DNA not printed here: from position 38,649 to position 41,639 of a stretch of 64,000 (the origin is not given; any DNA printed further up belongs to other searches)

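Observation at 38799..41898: Membrane-tethered Hsp100/Clp paralog with a dead D1 ATPase, paired with a small membrane protein, back-to-back with canonical clpB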

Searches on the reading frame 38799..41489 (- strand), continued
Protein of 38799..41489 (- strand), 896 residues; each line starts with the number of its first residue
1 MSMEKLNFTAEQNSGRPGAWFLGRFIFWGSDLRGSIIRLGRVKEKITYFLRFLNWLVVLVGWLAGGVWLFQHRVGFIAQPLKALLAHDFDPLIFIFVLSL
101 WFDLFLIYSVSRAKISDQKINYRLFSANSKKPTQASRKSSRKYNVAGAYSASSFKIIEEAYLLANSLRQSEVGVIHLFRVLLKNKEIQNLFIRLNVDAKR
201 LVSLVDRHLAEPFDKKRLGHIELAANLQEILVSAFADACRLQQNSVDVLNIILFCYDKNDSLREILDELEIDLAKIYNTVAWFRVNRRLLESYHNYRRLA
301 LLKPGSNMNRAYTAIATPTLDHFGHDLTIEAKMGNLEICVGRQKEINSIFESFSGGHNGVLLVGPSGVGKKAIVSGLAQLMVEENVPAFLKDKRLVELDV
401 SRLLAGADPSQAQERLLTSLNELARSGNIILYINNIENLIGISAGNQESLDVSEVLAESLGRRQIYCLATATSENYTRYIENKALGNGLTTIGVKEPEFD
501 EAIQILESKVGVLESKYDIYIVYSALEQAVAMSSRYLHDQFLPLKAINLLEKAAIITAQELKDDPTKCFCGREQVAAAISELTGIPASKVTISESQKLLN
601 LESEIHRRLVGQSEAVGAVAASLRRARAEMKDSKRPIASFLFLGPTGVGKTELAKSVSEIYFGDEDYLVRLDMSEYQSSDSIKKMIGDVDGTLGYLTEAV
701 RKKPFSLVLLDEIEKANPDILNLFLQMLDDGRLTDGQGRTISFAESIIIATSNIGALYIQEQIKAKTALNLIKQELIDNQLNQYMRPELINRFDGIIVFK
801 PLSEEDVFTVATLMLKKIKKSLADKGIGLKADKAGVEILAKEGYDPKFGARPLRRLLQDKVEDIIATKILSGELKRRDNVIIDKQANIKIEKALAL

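Call 6: search_solved_structures(query=window:38799-41489:-, show_alignments=2)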
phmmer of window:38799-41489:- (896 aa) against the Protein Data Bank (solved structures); distinct sequences matched with E-value up to 0.001: 61 (the best 60 are shown).
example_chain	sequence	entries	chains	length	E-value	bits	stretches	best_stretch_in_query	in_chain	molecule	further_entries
3j3t_A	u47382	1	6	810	8.9e-131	440.7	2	573-886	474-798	Negative regulator of genetic competence ClpC/MecB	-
3j3s_A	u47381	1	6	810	3.1e-130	438.9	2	573-886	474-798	Negative regulator of genetic competence ClpC/MecB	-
3j3r_A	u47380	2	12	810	5.6e-130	438.1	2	573-886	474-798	Negative regulator of genetic competence ClpC/MecB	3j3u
7abr_A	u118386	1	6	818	5.7e-130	438.1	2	573-886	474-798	Negative regulator of genetic competence ClpC/MecB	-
6em8_A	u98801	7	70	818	8.9e-128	430.8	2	570-884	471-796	ATP-dependent Clp protease ATP-binding subunit ClpC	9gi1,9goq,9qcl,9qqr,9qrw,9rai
6em9_A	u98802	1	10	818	9.1e-128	430.8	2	570-884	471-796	ATP-dependent Clp protease ATP-binding subunit ClpC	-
1qvr_A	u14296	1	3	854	7.4e-126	424.5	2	572-883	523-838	ClpB protein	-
4d2q_A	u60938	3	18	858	2.2e-125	422.9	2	574-875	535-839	CLPB | CHAPERONE PROTEIN CLPB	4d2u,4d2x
6og3_E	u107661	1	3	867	2.3e-125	422.8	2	574-875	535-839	Hyperactive disaggregase ClpB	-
6oax_C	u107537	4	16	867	2.4e-125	422.8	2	574-875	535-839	Hyperactive disaggregase ClpB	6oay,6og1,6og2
8xon_S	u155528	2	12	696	9.4e-125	420.8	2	572-886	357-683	NDP-hexose 4-ketoreductase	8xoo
4ciu_A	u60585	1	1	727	1.6e-124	420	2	574-875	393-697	CHAPERONE PROTEIN CLPB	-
6rn2_A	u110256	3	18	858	2.6e-124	419.4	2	574-875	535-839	Chaperone protein ClpB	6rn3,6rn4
6qs4_A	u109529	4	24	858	2.7e-124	419.3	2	574-875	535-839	Chaperone protein ClpB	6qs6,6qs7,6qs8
5ofo_C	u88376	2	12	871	3.1e-122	412.5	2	574-875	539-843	Chaperone protein ClpB,ATP-dependent Clp protease ATP-binding subunit ClpA,Chaperone prote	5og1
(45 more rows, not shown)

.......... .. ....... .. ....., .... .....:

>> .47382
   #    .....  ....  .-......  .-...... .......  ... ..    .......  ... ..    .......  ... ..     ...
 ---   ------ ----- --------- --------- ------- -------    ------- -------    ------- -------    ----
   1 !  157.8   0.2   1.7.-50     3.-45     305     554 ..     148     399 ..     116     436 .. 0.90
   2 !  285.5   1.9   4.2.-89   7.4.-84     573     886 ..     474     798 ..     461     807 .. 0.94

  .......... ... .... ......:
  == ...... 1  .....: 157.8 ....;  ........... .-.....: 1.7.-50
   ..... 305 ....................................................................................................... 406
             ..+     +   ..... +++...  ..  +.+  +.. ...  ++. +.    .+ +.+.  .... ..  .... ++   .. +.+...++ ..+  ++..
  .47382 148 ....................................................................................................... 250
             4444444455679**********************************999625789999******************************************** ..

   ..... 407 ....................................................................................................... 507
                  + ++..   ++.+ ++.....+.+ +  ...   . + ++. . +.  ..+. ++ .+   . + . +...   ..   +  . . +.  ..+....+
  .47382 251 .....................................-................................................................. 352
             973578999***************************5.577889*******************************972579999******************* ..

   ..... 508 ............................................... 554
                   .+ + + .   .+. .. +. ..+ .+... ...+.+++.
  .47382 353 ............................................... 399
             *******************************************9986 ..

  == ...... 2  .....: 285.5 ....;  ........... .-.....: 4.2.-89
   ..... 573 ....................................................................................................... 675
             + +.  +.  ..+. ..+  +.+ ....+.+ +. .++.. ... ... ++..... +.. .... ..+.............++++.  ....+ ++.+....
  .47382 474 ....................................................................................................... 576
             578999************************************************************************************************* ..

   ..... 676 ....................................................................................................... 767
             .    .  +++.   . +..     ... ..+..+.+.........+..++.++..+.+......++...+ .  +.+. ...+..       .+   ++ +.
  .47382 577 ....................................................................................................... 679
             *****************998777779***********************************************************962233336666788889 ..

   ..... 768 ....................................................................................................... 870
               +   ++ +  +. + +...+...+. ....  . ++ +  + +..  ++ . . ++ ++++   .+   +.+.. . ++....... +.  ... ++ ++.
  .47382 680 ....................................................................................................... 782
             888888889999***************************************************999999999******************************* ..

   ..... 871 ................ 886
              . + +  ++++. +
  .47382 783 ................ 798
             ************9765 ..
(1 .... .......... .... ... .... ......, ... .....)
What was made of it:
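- Closest known: ClpC / ClpB. Same: The best PDB sequence hits are ClpC at 440 bits and ClpB at 424 bits (call 6).
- Closest known: ClpA. Different: Sequence similarity is lower (296 bits, call 6).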
